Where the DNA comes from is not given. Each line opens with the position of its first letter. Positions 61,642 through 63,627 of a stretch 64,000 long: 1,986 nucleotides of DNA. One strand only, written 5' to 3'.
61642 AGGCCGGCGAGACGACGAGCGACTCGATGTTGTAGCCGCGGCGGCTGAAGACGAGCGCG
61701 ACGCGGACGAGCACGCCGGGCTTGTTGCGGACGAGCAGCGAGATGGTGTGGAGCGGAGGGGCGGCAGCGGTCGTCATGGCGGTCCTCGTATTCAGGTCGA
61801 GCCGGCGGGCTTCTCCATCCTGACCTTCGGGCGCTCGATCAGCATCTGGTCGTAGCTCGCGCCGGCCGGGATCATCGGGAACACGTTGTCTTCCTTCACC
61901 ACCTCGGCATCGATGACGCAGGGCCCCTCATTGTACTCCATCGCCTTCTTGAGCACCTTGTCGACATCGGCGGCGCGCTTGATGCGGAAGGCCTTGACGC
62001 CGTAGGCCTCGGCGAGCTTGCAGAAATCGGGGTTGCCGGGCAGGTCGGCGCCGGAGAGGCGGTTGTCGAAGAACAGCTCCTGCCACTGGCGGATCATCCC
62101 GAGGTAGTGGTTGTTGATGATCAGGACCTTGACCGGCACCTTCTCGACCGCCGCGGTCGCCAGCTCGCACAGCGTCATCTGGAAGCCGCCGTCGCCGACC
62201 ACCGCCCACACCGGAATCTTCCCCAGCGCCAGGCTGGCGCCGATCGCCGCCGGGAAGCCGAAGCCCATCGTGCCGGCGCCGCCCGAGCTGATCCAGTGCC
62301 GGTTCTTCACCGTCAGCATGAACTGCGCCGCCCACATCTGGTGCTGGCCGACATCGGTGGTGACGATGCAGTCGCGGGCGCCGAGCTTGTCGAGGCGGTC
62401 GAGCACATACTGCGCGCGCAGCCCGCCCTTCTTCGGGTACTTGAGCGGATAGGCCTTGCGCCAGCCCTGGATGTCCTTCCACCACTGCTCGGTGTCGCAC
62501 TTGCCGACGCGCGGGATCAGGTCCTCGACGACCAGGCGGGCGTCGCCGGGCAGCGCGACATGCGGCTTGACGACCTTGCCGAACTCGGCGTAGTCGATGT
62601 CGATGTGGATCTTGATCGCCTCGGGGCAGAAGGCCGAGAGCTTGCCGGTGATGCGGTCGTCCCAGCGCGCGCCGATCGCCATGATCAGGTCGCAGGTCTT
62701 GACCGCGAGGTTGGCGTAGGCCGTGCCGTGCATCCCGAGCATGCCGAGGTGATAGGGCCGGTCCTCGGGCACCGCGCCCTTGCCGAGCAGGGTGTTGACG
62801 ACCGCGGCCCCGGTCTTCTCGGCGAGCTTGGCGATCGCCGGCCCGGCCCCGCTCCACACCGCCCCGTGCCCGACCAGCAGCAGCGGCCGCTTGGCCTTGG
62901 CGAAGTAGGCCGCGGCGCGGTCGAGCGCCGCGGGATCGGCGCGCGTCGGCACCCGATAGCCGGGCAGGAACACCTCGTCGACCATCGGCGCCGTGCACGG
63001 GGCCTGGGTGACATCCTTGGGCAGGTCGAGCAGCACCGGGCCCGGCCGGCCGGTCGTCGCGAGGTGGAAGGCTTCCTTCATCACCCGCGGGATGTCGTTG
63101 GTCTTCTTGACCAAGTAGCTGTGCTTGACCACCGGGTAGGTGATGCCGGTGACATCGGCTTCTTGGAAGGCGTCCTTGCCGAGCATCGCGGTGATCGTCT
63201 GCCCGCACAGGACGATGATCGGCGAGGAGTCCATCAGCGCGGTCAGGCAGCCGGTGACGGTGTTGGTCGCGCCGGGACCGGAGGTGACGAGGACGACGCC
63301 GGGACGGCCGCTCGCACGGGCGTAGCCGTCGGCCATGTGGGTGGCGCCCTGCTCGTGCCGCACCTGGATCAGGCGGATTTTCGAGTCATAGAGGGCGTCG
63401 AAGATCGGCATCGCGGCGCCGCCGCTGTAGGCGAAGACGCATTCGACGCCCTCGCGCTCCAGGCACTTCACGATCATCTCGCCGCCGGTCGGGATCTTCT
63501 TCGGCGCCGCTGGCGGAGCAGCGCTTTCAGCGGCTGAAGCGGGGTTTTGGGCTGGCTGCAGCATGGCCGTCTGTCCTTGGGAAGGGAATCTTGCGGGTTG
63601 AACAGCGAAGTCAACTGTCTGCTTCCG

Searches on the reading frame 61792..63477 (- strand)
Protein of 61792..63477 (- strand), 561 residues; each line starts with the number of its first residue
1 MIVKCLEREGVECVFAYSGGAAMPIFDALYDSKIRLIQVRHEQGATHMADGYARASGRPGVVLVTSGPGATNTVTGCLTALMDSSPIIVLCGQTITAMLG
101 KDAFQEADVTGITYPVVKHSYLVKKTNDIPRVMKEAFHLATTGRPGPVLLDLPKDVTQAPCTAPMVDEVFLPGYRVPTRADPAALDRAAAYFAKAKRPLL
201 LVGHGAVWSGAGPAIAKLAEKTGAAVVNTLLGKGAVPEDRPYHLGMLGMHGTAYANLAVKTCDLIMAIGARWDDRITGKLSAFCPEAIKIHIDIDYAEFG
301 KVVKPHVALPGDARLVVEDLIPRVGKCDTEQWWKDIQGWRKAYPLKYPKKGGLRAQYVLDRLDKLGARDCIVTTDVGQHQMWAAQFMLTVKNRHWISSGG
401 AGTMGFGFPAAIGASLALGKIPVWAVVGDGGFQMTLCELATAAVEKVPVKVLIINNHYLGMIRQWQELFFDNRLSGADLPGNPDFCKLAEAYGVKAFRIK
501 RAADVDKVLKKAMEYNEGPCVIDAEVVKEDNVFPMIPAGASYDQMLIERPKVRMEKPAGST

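Call 71: search_protein_families(library=pfam, proteins=[window:61792-63477:-], max_evalue=0.0001)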
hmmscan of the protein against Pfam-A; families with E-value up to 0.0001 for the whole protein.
window:61792-63477:- (561 aa): 3 families
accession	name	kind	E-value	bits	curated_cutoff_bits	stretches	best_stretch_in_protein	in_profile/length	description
PF02775.26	TPP_enzyme_C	-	1.6e-52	177.8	21.9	1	375-523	1-150/151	Thiamine pyrophosphate enzyme, C-terminal TPP binding domain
PF00205.28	TPP_enzyme_M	-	2.7e-45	153.9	30.4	1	185-320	1-137/137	Thiamine pyrophosphate enzyme, central domain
PF02776.23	TPP_enzyme_N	-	6.9e-40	136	26.8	1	2-110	7-117/119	Thiamine pyrophosphate enzyme, N-terminal TPP binding domain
